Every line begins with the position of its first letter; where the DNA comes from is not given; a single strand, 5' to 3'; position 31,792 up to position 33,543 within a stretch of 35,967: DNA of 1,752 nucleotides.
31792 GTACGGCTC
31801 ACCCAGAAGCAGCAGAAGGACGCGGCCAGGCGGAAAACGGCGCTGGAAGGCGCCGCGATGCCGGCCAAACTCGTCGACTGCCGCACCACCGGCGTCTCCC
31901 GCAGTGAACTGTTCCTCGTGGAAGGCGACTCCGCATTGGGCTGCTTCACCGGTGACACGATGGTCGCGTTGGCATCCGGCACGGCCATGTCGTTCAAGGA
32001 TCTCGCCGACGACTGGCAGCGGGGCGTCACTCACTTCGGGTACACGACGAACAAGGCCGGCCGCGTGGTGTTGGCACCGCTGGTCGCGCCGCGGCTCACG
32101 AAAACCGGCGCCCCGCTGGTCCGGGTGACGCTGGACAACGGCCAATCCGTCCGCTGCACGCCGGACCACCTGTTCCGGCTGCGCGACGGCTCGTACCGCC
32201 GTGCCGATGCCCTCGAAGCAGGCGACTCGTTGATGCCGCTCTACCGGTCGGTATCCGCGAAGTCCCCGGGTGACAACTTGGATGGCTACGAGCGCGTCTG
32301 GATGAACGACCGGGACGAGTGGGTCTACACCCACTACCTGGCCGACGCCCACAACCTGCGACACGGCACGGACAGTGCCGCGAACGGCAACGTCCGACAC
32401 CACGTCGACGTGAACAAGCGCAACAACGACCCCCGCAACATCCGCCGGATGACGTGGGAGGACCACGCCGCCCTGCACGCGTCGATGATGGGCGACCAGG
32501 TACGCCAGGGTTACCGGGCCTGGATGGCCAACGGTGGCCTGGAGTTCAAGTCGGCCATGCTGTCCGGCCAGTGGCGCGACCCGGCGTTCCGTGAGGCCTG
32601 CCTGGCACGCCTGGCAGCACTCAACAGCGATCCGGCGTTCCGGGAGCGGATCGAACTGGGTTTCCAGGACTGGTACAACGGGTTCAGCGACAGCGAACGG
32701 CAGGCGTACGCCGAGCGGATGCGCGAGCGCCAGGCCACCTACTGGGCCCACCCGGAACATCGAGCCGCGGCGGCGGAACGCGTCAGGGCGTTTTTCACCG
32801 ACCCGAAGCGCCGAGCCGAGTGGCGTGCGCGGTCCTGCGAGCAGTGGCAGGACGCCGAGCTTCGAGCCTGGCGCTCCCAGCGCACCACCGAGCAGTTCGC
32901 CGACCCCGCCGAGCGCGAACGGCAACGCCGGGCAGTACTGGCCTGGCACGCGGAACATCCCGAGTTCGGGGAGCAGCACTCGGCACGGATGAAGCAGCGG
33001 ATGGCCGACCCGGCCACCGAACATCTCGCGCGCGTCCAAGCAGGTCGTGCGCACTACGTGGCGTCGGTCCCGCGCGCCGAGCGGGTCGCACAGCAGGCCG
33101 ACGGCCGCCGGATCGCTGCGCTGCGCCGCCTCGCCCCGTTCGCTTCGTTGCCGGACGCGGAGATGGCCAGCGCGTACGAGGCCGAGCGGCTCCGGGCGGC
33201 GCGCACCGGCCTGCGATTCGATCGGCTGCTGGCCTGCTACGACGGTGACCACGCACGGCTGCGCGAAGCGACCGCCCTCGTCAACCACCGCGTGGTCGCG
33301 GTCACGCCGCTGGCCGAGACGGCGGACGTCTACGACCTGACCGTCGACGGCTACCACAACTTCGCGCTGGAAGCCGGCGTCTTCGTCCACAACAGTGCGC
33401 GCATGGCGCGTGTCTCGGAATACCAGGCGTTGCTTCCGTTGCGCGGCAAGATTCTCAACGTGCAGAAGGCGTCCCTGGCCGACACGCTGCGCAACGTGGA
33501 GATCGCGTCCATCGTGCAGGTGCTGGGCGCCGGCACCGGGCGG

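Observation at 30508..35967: Both subunits of one type IIA topoisomerase are intein-interrupted, by two unrelated inteins, in adjacent genes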

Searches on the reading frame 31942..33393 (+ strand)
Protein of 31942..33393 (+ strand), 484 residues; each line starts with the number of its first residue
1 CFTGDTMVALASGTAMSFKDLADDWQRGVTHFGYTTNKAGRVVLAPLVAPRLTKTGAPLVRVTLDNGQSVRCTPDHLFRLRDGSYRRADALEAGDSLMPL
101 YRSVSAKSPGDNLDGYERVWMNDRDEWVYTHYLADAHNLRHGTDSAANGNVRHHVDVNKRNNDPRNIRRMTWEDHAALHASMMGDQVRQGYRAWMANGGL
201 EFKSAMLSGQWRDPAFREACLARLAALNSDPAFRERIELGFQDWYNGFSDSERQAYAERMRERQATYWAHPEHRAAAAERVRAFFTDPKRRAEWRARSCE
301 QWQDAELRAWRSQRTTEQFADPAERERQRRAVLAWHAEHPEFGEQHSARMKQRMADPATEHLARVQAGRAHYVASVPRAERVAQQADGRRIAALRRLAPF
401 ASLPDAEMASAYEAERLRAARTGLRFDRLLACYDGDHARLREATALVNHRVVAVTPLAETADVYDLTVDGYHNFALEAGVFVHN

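Call 6: search_protein_families(library=ncbifam, proteins=[window:31942-33393:+], max_evalue=0.01)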
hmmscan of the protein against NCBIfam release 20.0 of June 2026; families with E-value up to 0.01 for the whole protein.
window:31942-33393:+ (484 aa): 6 families
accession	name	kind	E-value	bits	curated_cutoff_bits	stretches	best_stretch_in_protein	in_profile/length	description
NF052663.1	RtcB_rel_intein2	exception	3.9e-41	141.6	1050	1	1-484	78-310/626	intein-containing RctB family protein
TIGR01445.1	intein_Nterm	domain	3.6e-09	37.5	24.5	1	1-79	1-82/83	intein N-terminal splicing region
NF005852.0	PRK07773.1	equivalog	2.4e-07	29.4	780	1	1-104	398-496/886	replicative DNA helicase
TIGR01443.1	intein_Cterm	domain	1.4e-05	25.1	15.6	1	462-484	1-23/24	intein C-terminal splicing region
NF011302.0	PRK14714.1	equivalog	0.002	15.7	1791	0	34-139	984-1091/1350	DNA-directed DNA polymerase II large subunit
NF003158.0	PRK04132.1-3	equivalog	0.0045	14.1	1750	1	1-97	648-742/1437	replication factor C small subunit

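Call 25: search_solved_structures(query=window:31942-33393:+, max_evalue=1, show_alignments=2)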
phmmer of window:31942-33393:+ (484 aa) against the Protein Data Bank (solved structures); distinct sequences matched with E-value up to 1: 18.
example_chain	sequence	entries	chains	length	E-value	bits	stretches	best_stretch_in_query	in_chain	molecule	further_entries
8ubs_A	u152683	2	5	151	3.1e-05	26.3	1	32-99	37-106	NrdJ-1 | Nrdj-1 intein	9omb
1mi8_A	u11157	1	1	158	0.00084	21.6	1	2-96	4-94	DnaB intein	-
4o1r_A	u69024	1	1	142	0.0089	18.2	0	450-484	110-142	Replicative DNA helicase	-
7qil_A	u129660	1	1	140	0.031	16.4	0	456-482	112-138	DnaE intein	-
6rpp_A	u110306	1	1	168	0.04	16.1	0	463-483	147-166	Cell division control protein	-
6rpq_A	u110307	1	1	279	0.45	12.6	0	55-138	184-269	Ubiquitin-like protein SMT3,1108aa long hypothetical cell division control protein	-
2lqm_A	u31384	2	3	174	0.81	11.8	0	58-139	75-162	Pho radA intein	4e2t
7cpc_B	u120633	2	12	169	0.84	11.7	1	12-68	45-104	Ferritin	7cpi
2keq_A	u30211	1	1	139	0.84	11.7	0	458-482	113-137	DNA polymerase III alpha subunit, Nucleic acid binding OB-fold tRNA/helicase-type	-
7xrg_A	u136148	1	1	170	0.84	11.7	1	12-68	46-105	Ferritin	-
6a4u_A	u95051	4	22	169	0.89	11.6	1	12-68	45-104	Ferritin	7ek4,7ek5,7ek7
4kl5_A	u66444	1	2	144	0.94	11.6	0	458-482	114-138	DNA polymerase III, alpha subunit, Nucleic acid binding, OB-fold, tRNA/helicase-type chime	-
6lru_A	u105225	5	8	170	0.94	11.5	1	12-67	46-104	Ferritin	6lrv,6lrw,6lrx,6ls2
7dqp_C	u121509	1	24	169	0.95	11.5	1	12-67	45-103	Ferritin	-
6lbc_A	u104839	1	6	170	0.95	11.5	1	12-67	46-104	Ferritin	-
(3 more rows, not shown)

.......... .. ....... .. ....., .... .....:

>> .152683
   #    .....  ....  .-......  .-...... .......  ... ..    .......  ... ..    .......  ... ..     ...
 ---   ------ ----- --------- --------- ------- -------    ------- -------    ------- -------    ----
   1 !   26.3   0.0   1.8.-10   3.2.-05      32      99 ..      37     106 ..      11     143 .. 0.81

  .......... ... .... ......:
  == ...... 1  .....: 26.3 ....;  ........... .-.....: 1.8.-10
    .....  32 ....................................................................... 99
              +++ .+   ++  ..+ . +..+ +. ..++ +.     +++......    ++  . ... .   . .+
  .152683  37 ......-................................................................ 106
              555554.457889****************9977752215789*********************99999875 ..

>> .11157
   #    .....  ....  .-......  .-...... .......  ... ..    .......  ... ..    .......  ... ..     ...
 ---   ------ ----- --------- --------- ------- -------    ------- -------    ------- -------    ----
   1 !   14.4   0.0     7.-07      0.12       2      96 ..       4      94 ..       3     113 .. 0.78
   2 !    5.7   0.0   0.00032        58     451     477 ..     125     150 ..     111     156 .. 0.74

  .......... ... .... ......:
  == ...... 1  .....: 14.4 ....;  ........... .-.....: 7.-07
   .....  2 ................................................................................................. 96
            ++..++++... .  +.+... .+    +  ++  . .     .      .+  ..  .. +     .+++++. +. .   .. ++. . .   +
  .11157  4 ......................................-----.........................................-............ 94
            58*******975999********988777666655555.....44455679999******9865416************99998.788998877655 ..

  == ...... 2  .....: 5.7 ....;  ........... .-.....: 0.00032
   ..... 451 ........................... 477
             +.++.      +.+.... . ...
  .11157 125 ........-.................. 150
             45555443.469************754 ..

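Call 39: predict_structure(alignment_id=A2)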
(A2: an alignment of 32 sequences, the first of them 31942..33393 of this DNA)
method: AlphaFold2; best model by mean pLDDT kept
length: 484 residues; sequences in the alignment: 32
mean_pLDDT: 67.5   pTM: 0.42
mean pLDDT of the five models: 67.5, 65.5, 63.4, 61.4, 59.5
residues with pLDDT >= 90: 48; 70-90: 204; 50-70: 132; < 50: 100
segments of 3 or more residues with pLDDT < 50: 103-191, 205-208
pLDDT, mean of each block of 10 residues (from residue 1): 86 78 82 69 72 91 86 90 84 81 42 40 40 40 42 28 30 37 40 52 50 64 68 68 64 71 70 73 74 73 70 58 67 73 69 73 69 68 69 77 90 82 80 84 71 94 81 79 79
secondary structure, 60 per line:
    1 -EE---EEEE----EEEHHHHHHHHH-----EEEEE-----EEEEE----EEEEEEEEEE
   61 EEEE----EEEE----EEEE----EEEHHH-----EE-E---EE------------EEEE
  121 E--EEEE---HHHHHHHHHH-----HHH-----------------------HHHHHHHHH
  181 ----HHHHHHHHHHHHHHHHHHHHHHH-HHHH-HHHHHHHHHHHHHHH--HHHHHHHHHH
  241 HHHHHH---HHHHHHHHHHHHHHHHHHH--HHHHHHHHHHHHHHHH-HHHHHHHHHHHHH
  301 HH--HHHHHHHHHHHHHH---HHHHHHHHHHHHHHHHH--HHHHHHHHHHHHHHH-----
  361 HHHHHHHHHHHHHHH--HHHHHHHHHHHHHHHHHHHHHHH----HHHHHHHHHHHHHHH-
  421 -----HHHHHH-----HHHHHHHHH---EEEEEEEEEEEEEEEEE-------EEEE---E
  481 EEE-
elements in order: E7-10 E15-17 H18-26 E32-36 E42-46 E51-64 E69-72 E77-80 E85-87 E117-121 E124-127 H131-140 H172-180 H185-207 H209-212 H214-228 H231-246 H250-268 H271-286 H288-302 H305-318 H322-338 H341-355 H361-375 H378-400 H405-419 H426-431 H437-445 E449-465 E473-476 E480-483

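Call 54: fold_search(model_id=the predicted structure, library=pdb)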
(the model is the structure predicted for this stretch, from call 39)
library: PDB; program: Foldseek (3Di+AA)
matches with E <= 10: 113; with E <= 0.001: 31
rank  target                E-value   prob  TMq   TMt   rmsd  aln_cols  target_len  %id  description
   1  2imz_A                2.1e-05  1.00  0.19  0.62   1.9       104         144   21  Crystal structure of Mtu recA intein splicing domain (released 2007-05-01)
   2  6frg                  2.1e-05  1.00  0.19  0.55   2.5       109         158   21  Crystal structure of G-1F mutant of Ssp DnaB Mini-Intein variant M86 (released 2019-01-30)
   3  8ubs_A                2.5e-05  1.00  0.19  0.58   2.3       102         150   25  Crystal structure of NrdJ-1 split intein fusion (released 2024-10-09)
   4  5i0a                  2.5e-05  1.00  0.19  0.60   4.7       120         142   20  RecA mini intein in complex with cisplatin (released 2016-09-21)
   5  2in0                  2.6e-05  1.00  0.19  0.62   2.0       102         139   20  crystal structure of Mtu recA intein splicing domain (released 2007-05-01)
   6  2in8                  3.1e-05  1.00  0.19  0.62   6.3       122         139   17  crystal structure of Mtu recA intein, splicing domain (released 2007-05-01)
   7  1zde                  3.4e-05  1.00  0.19  0.53   2.3       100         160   16  1.95 Angstrom Crystal Structure of a dnaE Intein Precursor from Synechocystis Sp. Pcc 6803 (released 2006-01-24)
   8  2imz_B                4.0e-05  1.00  0.19  0.61   5.9       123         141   20  Crystal structure of Mtu recA intein splicing domain (released 2007-05-01)
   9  1zd7_A                4.5e-05  1.00  0.19  0.54   2.4       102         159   17  1.7 Angstrom Crystal Structure Of Post-Splicing Form of a dnaE Intein from Synechocystis Sp. Pcc 6803 (released 2006-01-24)
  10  1mi8                  5.3e-05  1.00  0.18  0.56   2.3       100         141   24  2.0 Angstrom crystal structure of a DnaB intein from Synechocystis sp. PCC 6803 (released 2003-08-19)
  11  3ifj_A                6.3e-05  1.00  0.19  0.62   2.0       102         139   22  Crystal structure of Mtu recA intein, splicing domain (released 2009-10-06)
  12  4kl5_A                6.3e-05  1.00  0.18  0.58   9.8       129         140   14  Crystal structure of NpuDnaE intein (released 2013-09-04)
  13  2in9                  8.2e-05  1.00  0.19  0.62   6.0       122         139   19  crystal structure of Mtu recA intein, splicing domain (released 2007-05-01)
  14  4o1r                  1.1e-04  1.00  0.19  0.60   5.3       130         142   23  Crystal structure of NpuDnaB intein (released 2014-03-19)
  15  3nzm                  1.1e-04  1.00  0.19  0.52   2.3       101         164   17  Crystal structure of DNAE intein with N-extein in redox trap (released 2011-06-01)
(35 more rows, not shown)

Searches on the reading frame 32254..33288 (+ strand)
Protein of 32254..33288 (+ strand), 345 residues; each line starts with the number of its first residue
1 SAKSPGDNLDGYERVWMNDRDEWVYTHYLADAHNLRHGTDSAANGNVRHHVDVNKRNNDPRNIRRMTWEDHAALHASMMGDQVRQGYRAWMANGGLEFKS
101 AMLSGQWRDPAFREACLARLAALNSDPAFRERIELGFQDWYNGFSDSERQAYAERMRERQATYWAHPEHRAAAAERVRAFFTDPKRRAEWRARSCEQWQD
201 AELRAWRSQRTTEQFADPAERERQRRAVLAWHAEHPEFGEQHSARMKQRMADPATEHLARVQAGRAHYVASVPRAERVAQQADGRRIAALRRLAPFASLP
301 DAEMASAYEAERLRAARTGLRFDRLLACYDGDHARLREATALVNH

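Call 31: search_protein_families(library=pfam, proteins=[window:32254-33288:+], max_evalue=10)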
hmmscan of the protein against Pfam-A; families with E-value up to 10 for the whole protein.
seq(345 aa): 1 family
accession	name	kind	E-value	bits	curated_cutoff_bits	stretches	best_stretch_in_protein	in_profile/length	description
PF13392.12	HNH_3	-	0.075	13.1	24.8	1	49-72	22-45/46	HNH endonuclease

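Call 40: search_protein_families(library=phrogs, proteins=[window:32254-33288:+], max_evalue=1)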
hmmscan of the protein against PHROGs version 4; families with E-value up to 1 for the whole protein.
seq(345 aa): 9 families
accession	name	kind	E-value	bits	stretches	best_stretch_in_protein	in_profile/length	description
phrog_7545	-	DNA, RNA and nucleotide metabolism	2.6e-08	35.2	1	10-90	66-149/160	HNH endonuclease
phrog_21964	-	DNA, RNA and nucleotide metabolism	0.00013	22.6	1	18-98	158-236/244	HNH endonuclease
phrog_15471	-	DNA, RNA and nucleotide metabolism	0.0002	22.2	1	19-93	27-92/183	HNH endonuclease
phrog_25114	-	unknown function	0.055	14.4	1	20-78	76-134/156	-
phrog_22215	-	unknown function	0.068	13.9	0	149-252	86-191/324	-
phrog_14913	-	DNA, RNA and nucleotide metabolism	0.072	14.1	1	18-77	35-90/149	HNH endonuclease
phrog_19902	-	DNA, RNA and nucleotide metabolism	0.23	12.1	1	10-78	70-139/221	HNH endonuclease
phrog_32448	-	unknown function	0.24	12.2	1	280-304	5-29/49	-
phrog_37645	-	unknown function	0.47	11.9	1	42-74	57-89/113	-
